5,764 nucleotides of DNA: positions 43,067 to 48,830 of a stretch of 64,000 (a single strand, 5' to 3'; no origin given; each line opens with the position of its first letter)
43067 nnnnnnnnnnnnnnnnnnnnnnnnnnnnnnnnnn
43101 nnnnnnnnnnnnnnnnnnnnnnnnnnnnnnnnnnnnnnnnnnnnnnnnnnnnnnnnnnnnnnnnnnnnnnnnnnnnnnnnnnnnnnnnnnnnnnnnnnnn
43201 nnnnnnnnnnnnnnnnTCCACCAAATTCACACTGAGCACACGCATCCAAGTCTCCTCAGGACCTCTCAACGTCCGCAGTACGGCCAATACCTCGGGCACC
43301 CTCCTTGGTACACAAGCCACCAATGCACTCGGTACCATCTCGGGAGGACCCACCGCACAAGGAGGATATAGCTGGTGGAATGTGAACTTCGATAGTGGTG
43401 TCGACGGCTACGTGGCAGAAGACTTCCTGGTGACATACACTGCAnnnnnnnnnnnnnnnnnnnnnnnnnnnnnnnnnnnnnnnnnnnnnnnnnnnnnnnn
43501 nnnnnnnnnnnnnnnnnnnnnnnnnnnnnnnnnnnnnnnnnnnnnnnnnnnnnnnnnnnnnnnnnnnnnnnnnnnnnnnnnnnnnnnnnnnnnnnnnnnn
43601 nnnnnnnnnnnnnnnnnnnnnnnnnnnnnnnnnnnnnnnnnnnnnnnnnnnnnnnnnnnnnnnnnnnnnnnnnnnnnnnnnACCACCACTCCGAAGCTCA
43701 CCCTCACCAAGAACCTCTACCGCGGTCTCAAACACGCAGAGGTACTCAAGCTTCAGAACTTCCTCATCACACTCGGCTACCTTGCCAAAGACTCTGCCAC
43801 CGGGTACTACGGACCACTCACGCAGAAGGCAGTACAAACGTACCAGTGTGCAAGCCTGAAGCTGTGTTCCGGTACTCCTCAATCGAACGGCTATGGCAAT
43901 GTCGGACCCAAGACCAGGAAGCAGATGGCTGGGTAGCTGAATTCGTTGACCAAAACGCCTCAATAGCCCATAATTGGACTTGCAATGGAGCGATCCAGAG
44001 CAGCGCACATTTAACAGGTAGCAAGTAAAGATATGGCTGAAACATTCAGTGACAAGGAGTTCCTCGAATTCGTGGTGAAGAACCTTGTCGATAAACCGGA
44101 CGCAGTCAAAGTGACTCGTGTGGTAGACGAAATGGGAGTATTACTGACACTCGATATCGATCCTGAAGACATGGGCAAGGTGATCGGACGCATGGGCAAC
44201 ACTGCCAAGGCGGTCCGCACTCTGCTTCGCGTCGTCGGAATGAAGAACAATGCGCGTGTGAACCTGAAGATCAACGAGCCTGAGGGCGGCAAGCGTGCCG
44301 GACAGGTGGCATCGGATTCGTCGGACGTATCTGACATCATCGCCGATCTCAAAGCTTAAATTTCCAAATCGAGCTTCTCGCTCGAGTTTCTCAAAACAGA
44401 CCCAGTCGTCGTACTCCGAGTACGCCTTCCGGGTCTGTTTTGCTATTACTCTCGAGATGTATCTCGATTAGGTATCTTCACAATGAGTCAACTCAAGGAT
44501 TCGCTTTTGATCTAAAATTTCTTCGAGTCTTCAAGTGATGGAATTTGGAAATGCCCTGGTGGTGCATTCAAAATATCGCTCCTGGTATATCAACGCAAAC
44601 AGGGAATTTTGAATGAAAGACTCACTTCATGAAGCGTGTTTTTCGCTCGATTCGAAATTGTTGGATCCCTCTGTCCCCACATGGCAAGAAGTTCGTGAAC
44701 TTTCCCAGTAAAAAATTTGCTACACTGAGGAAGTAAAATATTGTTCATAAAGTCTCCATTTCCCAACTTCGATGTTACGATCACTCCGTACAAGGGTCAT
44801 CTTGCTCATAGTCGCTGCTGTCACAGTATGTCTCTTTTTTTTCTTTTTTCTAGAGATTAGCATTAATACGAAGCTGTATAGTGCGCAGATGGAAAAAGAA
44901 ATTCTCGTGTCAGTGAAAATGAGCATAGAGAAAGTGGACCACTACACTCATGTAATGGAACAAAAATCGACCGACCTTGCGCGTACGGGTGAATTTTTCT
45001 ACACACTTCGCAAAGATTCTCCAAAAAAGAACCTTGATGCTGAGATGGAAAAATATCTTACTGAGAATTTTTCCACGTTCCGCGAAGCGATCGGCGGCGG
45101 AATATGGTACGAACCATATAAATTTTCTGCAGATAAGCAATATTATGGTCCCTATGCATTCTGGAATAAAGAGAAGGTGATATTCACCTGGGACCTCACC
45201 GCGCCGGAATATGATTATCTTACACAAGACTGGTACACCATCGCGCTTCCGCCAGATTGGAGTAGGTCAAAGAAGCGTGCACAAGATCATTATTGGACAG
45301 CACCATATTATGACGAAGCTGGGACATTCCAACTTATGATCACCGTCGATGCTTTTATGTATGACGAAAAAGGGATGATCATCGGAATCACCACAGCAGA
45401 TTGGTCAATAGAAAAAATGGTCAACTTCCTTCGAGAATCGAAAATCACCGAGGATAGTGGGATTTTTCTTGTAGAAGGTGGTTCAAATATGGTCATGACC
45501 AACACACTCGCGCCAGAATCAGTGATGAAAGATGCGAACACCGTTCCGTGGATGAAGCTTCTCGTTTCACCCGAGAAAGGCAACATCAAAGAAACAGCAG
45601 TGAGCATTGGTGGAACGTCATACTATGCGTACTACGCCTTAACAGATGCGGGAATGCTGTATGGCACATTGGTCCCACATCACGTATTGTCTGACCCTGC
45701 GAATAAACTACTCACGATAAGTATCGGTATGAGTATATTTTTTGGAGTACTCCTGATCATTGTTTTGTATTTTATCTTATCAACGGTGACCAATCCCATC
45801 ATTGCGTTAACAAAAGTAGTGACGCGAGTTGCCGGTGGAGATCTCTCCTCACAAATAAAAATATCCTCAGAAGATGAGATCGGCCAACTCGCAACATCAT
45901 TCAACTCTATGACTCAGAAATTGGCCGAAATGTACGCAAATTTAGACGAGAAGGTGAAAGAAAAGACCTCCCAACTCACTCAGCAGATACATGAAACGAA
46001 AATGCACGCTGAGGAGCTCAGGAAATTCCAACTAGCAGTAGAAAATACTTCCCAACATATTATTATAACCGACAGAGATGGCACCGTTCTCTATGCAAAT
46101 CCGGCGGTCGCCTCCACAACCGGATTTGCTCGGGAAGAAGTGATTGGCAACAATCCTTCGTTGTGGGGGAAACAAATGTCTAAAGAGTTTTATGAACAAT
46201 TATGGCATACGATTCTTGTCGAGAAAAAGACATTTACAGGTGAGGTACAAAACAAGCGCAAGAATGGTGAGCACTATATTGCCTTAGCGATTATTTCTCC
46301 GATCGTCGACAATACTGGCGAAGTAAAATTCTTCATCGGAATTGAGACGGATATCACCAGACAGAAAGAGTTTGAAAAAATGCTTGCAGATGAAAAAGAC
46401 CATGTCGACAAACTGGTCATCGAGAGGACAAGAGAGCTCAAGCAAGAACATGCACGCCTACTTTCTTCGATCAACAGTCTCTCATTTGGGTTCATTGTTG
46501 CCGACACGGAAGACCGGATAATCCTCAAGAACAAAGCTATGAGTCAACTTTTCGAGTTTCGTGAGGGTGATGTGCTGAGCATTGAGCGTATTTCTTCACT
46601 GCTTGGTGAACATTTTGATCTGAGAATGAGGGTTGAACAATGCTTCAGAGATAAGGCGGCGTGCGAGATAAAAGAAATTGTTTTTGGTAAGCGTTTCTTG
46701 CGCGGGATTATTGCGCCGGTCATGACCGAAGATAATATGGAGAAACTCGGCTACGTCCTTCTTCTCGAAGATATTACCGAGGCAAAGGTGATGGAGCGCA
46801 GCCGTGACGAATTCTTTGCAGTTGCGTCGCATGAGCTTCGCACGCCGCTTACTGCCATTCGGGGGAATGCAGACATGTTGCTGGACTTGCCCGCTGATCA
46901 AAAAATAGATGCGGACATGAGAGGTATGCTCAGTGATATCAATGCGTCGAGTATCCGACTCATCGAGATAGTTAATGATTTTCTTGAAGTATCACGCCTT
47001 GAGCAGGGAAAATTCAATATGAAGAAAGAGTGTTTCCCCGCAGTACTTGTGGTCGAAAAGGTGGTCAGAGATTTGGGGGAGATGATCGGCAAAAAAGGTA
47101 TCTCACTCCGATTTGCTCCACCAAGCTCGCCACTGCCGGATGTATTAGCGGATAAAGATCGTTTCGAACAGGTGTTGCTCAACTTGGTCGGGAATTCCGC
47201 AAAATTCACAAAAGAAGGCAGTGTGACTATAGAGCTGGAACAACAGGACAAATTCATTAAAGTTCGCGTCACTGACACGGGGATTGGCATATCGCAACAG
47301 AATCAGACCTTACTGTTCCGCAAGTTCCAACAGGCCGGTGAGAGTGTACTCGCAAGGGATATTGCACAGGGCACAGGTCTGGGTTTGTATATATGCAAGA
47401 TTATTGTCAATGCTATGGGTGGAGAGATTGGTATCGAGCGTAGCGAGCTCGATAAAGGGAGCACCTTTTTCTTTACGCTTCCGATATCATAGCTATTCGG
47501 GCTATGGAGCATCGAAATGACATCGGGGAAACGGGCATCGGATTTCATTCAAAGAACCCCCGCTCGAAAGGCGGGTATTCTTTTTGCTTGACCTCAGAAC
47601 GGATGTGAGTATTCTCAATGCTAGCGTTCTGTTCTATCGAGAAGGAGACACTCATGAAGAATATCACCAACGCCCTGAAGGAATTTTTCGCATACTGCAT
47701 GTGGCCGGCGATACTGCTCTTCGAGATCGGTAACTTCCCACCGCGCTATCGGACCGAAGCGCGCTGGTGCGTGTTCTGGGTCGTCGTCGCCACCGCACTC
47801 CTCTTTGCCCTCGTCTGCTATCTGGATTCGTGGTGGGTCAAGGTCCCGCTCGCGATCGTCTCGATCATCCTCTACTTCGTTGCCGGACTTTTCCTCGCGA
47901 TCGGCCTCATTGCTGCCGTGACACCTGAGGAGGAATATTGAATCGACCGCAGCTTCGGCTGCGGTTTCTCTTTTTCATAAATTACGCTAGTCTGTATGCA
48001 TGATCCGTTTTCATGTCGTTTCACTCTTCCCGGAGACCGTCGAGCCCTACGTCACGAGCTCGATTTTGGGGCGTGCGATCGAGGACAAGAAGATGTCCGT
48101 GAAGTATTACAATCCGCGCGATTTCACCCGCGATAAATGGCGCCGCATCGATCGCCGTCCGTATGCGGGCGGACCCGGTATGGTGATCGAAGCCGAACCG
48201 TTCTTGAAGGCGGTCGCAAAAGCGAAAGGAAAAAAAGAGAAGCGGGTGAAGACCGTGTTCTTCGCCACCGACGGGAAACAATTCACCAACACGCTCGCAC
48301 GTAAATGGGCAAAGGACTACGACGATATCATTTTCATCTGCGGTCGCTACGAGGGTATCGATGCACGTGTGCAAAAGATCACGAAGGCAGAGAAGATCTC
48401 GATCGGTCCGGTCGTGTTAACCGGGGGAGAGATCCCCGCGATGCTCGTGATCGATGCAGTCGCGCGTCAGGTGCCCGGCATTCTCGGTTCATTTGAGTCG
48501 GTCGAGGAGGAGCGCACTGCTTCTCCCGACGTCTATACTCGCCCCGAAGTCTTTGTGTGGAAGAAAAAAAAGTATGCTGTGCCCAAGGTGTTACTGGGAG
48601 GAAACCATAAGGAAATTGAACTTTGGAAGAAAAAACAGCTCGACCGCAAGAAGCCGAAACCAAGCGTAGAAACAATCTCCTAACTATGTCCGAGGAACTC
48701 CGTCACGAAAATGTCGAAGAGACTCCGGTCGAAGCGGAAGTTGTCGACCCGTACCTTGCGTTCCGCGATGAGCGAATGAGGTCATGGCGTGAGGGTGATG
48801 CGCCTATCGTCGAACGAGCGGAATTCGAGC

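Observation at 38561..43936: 5.4-kb gene for a giant modular cell-surface protein inserted inside the conserved rpsP-KH-trmD locus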

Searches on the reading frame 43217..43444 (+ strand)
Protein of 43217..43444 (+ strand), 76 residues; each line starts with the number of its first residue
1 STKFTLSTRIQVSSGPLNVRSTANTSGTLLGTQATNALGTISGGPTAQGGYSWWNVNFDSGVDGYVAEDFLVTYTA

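Call 6: search_protein_families(library=pfam, proteins=[window:43217-43444:+], max_evalue=1)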
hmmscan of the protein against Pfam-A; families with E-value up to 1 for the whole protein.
seq(76 aa): 1 family
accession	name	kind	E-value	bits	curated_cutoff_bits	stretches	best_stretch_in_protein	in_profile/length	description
PF08239.17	SH3_3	-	0.0007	20.2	27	1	17-71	3-53/54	Bacterial SH3 domain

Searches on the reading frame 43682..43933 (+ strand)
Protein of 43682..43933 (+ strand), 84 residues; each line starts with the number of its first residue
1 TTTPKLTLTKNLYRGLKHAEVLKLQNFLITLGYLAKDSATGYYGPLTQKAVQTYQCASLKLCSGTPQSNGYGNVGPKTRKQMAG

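Call 6: search_protein_families(library=pfam, proteins=[window:43682-43933:+], max_evalue=1)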
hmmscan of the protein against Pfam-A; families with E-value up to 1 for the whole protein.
seq(84 aa): 1 family
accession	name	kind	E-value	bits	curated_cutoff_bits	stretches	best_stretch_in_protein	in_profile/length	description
PF01471.23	PG_binding_1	-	3.5e-10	40.3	23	1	18-55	2-38/57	Putative peptidoglycan binding domain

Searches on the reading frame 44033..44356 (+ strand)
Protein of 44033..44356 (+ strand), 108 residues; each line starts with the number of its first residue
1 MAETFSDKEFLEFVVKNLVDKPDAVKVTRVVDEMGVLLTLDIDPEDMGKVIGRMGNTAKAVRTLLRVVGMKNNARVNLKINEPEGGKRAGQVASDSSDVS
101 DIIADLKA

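Call 3: search_protein_families(library=pfam, proteins=[window:44033-44356:+], max_evalue=0.01)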
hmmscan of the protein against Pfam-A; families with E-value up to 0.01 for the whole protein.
window:44033-44356:+ (108 aa): 1 family
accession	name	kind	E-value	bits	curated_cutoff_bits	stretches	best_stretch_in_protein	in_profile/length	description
PF13083.13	KH_KhpA-B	-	3e-21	75.6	32.1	1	8-80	1-73/73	KhpA/KhpB, KH domain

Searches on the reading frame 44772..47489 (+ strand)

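Call 3: search_protein_families(library=pfam, proteins=[window:44772-47489:+], max_evalue=0.01)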
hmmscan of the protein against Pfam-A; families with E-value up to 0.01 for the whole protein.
window:44772-47489:+ (906 aa): 11 families
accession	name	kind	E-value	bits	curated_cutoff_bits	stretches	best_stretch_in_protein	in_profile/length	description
PF02518.31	HATPase_c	-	4.1e-25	88.8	26.4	1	794-905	2-109/111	Histidine kinase-, DNA gyrase B-, and HSP90-like ATPase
PF13426.13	PAS_9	-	1.1e-22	80.7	27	1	429-529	3-102/103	PAS domain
PF00989.32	PAS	-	3.4e-21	75.8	22.6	2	419-528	3-113/113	PAS fold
PF22673.2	MCP-like_PDC_1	-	2.5e-18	67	27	1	93-216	2-111/113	Methyl-accepting chemotaxis protein-like, first PDC sensor domain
PF00512.31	HisKA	-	1.1e-17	64.2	26.9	1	678-746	2-66/66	His Kinase A (phospho-acceptor) domain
PF00672.30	HAMP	-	1.8e-13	51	25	1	335-385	2-52/53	HAMP domain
PF08448.16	PAS_4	-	2.4e-13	50.7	23.1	1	424-532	2-109/110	PAS fold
PF13188.13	PAS_8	-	3e-08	33.7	21.8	1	418-457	2-43/65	PAS domain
PF08447.18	PAS_3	-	5.9e-08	33.3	25.6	1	440-524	2-88/89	PAS fold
PF02743.24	dCache_1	-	6.2e-06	26.4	45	1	38-289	5-228/240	Cache domain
PF12860.13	PAS_7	-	0.00053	20.5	27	0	567-674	1-113/115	PAS fold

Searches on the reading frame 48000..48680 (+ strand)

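Call 3: search_protein_families(library=pfam, proteins=[window:48000-48680:+], max_evalue=0.01)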
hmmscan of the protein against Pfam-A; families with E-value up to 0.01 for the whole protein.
window:48000-48680:+ (227 aa): 1 family
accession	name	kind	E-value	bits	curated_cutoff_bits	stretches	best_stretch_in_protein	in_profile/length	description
PF01746.26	tRNA_m1G_MT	-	1.7e-39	136.1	27.3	1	24-217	2-190/195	tRNA (Guanine-1)-methyltransferase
